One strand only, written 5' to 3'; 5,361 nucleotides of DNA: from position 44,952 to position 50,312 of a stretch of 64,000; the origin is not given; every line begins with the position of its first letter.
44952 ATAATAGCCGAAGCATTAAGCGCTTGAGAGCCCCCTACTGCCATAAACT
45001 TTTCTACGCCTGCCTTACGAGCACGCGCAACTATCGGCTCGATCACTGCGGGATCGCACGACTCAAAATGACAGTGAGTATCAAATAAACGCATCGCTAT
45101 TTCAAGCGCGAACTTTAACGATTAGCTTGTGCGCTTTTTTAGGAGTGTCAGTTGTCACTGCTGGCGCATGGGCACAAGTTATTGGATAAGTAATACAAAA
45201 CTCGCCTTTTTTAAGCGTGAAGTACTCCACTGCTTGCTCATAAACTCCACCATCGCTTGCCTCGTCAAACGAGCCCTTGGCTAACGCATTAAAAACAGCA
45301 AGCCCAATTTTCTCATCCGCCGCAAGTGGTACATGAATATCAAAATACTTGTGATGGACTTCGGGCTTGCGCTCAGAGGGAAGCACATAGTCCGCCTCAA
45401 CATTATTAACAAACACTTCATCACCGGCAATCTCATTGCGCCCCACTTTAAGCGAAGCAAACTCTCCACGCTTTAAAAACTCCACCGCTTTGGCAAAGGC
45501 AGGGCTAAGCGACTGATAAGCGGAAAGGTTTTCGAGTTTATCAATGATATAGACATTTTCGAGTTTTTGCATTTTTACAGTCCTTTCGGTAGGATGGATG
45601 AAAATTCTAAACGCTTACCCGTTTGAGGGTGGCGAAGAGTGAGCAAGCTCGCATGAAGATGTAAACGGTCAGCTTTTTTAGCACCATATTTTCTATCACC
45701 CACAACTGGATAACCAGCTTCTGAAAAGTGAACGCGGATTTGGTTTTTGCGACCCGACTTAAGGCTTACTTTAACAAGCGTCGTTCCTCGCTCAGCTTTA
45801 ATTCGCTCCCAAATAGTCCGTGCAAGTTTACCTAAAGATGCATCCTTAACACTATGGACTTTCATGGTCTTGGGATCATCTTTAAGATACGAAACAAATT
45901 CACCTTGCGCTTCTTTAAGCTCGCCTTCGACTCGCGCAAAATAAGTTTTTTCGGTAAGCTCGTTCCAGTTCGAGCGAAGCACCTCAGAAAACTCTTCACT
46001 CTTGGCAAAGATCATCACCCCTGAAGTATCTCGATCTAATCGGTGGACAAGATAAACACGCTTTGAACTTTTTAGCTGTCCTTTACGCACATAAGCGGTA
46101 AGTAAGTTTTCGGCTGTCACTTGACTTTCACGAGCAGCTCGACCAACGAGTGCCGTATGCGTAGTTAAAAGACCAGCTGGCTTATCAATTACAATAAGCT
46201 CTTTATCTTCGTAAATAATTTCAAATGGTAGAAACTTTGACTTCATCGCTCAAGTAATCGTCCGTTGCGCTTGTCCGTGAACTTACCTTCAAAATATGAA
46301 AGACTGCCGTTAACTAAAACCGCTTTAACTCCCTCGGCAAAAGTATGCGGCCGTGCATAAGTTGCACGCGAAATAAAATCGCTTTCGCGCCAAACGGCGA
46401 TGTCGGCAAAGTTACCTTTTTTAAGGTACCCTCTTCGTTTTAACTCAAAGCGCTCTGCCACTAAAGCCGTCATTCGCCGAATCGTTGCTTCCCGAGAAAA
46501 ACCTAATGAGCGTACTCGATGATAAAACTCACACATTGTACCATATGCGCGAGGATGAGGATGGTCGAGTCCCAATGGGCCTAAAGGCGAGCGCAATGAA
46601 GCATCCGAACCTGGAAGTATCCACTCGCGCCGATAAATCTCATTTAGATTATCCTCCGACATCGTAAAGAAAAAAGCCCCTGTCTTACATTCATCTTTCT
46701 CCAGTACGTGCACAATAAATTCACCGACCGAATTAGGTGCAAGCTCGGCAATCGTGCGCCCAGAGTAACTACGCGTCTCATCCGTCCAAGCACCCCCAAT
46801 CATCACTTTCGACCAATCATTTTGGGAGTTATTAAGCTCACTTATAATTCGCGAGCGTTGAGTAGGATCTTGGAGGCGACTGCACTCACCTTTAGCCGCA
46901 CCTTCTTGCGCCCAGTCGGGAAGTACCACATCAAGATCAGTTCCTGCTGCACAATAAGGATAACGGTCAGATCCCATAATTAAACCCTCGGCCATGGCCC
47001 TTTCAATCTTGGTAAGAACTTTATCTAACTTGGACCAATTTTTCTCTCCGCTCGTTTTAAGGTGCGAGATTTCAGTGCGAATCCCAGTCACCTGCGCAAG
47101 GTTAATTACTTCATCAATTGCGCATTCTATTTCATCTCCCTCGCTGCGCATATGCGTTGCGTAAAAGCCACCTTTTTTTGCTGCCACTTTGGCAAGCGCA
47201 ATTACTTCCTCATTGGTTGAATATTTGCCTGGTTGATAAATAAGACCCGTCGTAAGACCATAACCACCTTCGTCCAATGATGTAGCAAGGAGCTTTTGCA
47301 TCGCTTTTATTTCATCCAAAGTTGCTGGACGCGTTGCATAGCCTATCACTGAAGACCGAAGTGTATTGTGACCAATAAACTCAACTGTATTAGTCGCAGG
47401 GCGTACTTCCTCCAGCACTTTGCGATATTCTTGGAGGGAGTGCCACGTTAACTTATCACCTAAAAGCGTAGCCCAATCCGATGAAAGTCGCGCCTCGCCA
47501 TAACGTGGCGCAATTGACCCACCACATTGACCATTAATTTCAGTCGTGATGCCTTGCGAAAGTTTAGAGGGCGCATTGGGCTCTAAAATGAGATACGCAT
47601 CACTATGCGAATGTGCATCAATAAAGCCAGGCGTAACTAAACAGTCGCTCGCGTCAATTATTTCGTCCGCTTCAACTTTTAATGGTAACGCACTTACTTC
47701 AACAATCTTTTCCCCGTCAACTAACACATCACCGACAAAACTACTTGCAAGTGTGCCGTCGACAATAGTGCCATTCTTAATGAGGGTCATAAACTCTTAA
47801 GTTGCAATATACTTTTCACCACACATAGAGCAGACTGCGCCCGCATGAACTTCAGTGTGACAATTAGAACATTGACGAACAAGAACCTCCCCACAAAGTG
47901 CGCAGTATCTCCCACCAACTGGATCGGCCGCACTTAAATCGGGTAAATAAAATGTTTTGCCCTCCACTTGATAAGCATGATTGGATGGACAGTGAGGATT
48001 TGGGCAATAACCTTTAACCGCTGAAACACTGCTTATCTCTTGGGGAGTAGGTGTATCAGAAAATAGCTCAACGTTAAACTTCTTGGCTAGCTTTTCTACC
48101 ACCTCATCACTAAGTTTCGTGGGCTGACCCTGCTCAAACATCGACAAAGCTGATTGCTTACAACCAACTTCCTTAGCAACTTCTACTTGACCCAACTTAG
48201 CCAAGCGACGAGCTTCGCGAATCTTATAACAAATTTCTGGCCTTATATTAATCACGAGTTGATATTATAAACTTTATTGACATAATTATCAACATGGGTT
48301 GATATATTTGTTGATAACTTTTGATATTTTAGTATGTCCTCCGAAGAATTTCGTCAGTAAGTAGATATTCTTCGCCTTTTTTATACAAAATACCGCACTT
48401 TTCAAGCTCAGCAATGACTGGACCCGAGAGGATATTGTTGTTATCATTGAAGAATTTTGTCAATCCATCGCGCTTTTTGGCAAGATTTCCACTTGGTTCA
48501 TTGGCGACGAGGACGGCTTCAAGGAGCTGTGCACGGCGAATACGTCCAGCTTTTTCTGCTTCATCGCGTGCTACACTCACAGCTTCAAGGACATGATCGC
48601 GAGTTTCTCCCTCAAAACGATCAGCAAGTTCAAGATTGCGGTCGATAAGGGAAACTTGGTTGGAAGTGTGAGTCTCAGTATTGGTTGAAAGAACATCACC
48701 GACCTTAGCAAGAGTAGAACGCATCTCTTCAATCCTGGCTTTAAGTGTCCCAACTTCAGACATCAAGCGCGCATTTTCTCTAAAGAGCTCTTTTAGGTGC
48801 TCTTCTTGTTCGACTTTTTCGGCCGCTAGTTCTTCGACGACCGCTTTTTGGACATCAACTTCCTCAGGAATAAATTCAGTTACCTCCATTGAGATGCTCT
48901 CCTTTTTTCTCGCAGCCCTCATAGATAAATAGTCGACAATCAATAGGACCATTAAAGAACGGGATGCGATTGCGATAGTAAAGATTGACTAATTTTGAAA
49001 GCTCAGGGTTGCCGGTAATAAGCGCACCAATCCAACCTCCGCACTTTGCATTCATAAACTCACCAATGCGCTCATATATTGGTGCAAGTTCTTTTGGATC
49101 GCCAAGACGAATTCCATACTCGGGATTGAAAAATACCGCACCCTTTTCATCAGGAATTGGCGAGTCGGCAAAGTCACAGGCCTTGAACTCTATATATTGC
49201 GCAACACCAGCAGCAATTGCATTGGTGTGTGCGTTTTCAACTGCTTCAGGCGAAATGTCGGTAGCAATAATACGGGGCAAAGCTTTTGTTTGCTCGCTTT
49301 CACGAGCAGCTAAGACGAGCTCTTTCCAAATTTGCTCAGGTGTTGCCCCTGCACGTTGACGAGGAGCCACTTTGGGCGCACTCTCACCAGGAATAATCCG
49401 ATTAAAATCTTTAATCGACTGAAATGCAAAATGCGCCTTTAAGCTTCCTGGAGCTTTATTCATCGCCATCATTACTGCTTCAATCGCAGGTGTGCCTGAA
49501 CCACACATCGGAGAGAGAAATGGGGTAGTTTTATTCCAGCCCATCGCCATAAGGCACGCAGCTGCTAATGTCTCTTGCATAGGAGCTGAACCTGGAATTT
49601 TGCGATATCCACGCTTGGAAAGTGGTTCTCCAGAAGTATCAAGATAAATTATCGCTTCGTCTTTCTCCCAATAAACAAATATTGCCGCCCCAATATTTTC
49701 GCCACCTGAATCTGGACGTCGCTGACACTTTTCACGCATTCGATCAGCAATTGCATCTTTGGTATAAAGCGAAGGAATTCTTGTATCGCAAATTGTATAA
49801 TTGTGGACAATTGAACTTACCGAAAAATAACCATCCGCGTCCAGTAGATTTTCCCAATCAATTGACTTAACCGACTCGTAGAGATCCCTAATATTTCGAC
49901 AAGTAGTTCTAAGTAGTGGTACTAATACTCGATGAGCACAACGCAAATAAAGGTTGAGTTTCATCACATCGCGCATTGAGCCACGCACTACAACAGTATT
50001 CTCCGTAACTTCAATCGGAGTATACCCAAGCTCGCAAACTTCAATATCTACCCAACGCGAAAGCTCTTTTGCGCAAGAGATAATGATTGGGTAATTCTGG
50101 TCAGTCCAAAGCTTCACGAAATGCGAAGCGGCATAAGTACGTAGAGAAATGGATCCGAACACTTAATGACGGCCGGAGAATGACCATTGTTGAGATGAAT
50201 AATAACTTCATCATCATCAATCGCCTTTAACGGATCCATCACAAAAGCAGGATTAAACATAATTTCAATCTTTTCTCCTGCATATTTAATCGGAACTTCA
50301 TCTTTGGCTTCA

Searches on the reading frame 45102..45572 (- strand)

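Call 90: search_protein_families(library=pfam, proteins=[window:45102-45572:-], max_evalue=0.001)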
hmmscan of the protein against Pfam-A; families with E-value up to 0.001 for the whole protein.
window:45102-45572:- (156 aa): 1 family
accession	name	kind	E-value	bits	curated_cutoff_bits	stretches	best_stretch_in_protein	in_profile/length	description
PF04074.18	DUF386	-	5.6e-31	108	26.5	1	9-155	2-145/145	YhcH/YjgK/YiaL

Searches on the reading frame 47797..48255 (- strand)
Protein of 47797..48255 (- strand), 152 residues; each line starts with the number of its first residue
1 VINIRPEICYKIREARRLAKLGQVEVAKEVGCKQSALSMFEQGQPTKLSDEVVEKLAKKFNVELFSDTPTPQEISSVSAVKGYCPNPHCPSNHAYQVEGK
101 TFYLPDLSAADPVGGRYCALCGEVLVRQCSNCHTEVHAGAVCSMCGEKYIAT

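Call 90: search_protein_families(library=pfam, proteins=[window:47797-48255:-], max_evalue=0.001)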
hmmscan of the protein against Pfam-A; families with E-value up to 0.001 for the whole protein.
window:47797-48255:- (152 aa): 4 families
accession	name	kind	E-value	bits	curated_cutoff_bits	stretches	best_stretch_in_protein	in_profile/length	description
PF01381.28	HTH_3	-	1.6e-10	41.3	23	1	12-64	1-52/55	Helix-turn-helix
PF13560.12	HTH_31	-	6.1e-07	30.1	27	1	12-61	6-55/64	Helix-turn-helix domain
PF12844.13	HTH_19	-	1.4e-06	28.5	30.2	1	10-63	2-54/64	Helix-turn-helix domain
PF12773.13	DZR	-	0.00014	22.4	27.3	1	112-146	9-45/45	Double zinc ribbon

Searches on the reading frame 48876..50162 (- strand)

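Call 90: search_protein_families(library=pfam, proteins=[window:48876-50162:-], max_evalue=0.001)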
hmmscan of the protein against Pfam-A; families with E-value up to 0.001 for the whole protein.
window:48876-50162:- (428 aa): 3 families
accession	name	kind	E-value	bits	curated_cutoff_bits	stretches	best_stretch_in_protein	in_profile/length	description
PF01170.24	UPF0020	-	1.2e-36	126.7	22.3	1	184-411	1-195/197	RMKL-like, methyltransferase domain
PF22020.1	RlmL_1st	-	4.1e-10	39.9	27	1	26-80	2-55/55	RlmL ferredoxin-like domain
PF02926.22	THUMP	-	2.6e-09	37.8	20.6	1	89-175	2-84/84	THUMP domain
